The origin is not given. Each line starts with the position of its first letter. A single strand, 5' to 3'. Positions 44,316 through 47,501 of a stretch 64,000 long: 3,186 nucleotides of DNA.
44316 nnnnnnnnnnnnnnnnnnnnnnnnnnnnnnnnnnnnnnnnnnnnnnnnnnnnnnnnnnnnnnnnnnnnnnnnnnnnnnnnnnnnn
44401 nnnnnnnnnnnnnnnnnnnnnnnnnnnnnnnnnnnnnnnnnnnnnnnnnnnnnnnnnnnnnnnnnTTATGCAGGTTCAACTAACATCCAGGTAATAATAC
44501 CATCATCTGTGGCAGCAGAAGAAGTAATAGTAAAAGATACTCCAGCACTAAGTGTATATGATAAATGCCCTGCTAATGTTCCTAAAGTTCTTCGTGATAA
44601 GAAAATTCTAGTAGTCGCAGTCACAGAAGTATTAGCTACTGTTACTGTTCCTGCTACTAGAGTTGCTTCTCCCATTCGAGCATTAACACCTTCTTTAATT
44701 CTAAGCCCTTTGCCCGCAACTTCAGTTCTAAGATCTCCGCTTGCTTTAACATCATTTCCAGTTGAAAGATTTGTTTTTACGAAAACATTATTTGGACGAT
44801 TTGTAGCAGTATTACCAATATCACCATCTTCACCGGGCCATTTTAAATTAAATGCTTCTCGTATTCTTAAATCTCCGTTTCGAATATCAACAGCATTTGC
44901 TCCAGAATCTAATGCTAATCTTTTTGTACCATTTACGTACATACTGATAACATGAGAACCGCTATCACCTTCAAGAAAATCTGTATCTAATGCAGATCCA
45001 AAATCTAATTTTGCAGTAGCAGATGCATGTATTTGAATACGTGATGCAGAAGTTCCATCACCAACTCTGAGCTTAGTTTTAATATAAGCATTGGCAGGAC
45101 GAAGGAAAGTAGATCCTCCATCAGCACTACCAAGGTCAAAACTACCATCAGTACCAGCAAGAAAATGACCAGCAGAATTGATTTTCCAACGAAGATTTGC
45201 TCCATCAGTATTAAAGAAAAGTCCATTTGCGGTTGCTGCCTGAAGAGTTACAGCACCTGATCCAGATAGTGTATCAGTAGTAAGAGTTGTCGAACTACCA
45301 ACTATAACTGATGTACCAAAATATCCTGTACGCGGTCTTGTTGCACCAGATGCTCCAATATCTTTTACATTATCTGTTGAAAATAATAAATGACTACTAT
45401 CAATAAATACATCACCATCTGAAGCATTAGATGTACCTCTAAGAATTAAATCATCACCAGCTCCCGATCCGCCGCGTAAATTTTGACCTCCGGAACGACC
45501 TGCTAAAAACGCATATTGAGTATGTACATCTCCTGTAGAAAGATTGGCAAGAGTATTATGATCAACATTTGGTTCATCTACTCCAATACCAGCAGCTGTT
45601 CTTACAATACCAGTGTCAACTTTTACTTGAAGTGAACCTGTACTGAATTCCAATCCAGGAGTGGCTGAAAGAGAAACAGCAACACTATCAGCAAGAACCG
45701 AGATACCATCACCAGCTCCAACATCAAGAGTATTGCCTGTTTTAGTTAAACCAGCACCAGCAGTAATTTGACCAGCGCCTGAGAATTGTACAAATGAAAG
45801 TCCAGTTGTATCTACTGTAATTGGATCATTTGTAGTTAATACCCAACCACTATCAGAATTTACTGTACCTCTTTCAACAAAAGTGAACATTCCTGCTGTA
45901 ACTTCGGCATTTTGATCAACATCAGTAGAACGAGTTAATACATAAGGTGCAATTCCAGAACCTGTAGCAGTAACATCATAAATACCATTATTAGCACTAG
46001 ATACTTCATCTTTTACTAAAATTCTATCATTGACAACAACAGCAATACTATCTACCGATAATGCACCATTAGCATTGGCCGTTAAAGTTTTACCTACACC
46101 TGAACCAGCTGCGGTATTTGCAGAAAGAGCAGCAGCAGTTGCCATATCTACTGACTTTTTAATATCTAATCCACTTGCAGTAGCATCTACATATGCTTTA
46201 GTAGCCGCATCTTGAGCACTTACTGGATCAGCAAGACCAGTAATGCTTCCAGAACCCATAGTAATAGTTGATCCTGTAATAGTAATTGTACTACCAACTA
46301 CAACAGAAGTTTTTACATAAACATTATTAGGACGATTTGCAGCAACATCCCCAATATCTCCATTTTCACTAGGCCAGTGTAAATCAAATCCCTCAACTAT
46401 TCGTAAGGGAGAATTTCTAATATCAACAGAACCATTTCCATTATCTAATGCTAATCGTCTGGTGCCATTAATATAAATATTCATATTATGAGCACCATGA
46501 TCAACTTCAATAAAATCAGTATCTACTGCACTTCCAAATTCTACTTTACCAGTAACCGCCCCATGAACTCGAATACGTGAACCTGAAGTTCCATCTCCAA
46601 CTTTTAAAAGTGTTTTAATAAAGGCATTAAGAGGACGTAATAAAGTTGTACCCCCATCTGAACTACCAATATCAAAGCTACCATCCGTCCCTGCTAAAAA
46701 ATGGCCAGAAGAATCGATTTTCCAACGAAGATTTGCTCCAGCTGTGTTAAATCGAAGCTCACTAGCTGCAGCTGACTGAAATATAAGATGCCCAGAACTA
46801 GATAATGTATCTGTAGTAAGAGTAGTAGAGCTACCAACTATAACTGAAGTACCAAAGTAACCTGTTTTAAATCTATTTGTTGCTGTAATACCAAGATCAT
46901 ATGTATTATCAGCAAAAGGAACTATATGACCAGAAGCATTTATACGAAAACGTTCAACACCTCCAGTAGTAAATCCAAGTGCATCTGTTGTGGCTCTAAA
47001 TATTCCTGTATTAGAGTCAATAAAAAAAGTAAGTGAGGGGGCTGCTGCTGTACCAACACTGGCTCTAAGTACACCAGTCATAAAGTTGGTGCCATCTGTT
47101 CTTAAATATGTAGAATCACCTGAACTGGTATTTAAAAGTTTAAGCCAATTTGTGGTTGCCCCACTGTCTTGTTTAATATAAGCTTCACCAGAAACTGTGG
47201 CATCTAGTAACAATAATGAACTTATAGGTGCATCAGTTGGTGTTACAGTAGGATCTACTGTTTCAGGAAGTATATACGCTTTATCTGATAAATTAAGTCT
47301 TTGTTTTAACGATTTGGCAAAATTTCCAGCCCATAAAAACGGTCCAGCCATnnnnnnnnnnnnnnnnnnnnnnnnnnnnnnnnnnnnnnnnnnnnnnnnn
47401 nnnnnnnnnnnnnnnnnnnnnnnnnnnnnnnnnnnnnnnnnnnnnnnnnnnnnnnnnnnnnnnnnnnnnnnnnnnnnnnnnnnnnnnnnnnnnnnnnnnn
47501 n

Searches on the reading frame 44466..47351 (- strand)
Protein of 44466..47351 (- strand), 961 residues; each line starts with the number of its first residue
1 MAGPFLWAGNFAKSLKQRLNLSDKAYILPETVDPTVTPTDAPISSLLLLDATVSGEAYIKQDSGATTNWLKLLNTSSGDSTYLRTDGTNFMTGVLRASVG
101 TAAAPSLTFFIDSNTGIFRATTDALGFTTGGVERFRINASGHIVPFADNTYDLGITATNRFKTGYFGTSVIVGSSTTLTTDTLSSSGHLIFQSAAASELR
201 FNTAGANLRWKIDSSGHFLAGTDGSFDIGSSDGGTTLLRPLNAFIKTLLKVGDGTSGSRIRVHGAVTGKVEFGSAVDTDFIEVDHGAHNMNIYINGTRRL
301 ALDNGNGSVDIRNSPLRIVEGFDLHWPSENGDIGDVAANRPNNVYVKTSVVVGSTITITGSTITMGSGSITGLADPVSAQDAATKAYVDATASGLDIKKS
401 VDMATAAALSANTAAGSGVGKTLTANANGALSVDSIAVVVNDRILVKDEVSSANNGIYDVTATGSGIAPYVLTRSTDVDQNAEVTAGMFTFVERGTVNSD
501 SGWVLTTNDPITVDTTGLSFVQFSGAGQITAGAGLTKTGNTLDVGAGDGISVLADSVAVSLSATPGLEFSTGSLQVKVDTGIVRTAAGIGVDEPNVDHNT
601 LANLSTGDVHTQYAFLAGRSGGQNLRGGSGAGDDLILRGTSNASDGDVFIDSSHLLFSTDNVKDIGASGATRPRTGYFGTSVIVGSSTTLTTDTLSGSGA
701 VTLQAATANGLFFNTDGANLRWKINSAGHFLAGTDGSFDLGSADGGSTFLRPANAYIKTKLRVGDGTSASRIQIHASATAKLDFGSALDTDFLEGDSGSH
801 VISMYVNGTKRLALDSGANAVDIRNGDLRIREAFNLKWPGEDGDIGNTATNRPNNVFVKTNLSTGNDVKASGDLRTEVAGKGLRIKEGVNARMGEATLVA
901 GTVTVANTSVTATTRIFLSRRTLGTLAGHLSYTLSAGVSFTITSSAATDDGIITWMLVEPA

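Call 9: search_protein_families(library=phrogs, proteins=[window:44466-47351:-])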
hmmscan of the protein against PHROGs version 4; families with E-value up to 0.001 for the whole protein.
window:44466-47351:- (961 aa): 11 families
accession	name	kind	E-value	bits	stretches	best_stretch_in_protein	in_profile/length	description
phrog_30390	-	unknown function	1.8e-46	160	2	421-631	537-752/766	-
phrog_8745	-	tail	3.5e-31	108.5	1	350-573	608-841/1803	tail fiber protein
phrog_24355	-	moron, auxiliary metabolic gene and host takeover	3.3e-28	99.5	1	871-961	380-470/470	polysaccharide deacetylase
phrog_27782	-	unknown function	1.1e-25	91.4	1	364-562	131-302/644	-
phrog_2647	-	head and packaging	1.4e-24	87.8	1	356-561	72-262/336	head decoration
phrog_11518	-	tail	1.3e-13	51.2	1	369-942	135-528/812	tail fiber protein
phrog_24595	-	head and packaging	2.7e-12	47.8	1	373-545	19-187/325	virion structural protein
phrog_16867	-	unknown function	1.1e-11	45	1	421-533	82-187/631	-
phrog_17264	-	unknown function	1.3e-10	42.2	1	428-518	12-94/147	-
phrog_14570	-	unknown function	2e-09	37.6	1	425-611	180-364/540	-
phrog_28766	-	tail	1.9e-06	27.5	1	61-197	197-319/472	tail fiber protein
